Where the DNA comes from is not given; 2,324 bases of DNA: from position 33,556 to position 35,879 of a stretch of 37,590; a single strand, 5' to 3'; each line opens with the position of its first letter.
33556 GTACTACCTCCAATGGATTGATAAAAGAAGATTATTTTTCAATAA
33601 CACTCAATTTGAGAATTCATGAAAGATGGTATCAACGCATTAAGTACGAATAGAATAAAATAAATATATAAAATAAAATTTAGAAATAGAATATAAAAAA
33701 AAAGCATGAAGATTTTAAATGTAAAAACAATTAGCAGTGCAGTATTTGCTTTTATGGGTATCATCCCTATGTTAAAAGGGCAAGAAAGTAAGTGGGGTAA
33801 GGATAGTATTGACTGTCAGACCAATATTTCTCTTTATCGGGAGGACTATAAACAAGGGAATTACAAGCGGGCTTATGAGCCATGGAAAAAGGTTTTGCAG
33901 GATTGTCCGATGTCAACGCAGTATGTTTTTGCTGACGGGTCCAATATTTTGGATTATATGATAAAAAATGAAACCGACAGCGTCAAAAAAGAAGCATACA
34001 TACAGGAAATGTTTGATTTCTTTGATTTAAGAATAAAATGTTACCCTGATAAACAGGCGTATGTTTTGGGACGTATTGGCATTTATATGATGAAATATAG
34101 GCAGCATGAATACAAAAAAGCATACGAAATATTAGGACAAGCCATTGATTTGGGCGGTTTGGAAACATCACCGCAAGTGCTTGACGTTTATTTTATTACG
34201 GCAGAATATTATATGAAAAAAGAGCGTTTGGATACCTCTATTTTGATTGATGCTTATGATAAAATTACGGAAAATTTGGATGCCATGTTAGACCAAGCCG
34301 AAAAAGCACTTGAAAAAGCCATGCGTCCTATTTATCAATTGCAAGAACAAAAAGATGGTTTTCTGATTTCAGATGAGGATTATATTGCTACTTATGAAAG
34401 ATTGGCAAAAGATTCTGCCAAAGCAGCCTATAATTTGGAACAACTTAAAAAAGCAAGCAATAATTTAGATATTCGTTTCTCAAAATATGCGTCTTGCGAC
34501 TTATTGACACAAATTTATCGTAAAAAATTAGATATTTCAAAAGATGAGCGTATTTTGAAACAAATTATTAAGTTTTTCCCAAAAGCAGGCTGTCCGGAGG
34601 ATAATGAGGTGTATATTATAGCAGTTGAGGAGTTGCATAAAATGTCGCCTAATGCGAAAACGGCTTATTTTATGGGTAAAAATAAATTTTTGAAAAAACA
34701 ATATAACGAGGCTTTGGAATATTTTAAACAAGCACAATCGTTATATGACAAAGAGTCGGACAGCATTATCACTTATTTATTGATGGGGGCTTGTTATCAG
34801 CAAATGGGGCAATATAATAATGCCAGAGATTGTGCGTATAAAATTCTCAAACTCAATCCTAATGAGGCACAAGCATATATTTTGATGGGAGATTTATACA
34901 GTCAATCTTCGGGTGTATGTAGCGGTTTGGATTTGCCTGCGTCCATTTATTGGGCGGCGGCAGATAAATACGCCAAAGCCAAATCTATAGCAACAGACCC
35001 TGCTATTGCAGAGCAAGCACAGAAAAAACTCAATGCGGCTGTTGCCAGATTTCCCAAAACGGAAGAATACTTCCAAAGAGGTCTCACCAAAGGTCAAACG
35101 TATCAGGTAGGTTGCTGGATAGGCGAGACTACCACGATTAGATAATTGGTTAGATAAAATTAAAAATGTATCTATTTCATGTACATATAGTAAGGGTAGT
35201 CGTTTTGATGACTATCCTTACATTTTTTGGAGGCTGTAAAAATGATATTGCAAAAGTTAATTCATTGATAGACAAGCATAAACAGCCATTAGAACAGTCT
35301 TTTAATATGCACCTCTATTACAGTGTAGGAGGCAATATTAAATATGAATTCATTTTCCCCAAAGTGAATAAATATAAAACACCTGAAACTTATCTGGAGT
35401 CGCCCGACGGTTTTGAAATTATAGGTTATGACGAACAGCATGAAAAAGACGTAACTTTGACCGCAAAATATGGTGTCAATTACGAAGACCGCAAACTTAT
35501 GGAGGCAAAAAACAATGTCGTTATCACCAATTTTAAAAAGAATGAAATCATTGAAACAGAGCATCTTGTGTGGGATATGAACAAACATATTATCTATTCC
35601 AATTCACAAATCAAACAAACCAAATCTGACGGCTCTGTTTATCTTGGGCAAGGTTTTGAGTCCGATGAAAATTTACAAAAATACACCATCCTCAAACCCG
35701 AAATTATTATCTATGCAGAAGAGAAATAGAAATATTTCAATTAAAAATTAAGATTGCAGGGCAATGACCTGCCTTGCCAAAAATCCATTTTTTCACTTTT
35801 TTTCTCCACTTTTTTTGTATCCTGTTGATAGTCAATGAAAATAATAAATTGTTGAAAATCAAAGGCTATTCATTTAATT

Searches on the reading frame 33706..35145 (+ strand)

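Call 35: search_protein_families(library=pfam, proteins=[window:33706-35145:+], max_evalue=0.00001)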
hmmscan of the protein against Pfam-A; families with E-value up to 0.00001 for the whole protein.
window:33706-35145:+ (479 aa): 5 families
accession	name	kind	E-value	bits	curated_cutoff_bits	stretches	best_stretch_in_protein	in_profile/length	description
PF13424.12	TPR_12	-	3e-10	40.6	30.1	1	319-382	5-73/77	Tetratricopeptide repeat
PF00515.34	TPR_1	-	6.8e-08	32.4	27.8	1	356-386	3-33/34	Tetratricopeptide repeat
PF12895.13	ANAPC3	-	3.4e-07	30.9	27.2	0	304-376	9-78/82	Anaphase-promoting complex, cyclosome, subunit 3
PF13428.12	TPR_14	-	3.5e-06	27.6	23.5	0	357-397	4-44/44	Tetratricopeptide repeat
PF13431.12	TPR_17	-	8.9e-06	26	24.4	0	379-400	4-25/34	Tetratricopeptide repeat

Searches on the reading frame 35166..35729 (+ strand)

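Call 35: search_protein_families(library=pfam, proteins=[window:35166-35729:+], max_evalue=0.00001)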
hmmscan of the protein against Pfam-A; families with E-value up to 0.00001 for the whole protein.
window:35166-35729:+ (187 aa): 1 family
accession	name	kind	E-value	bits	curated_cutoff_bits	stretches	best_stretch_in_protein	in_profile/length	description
PF06835.18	LptC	-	6.2e-12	45.9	21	1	15-176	7-167/175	Lipopolysaccharide-assembly, LptC-related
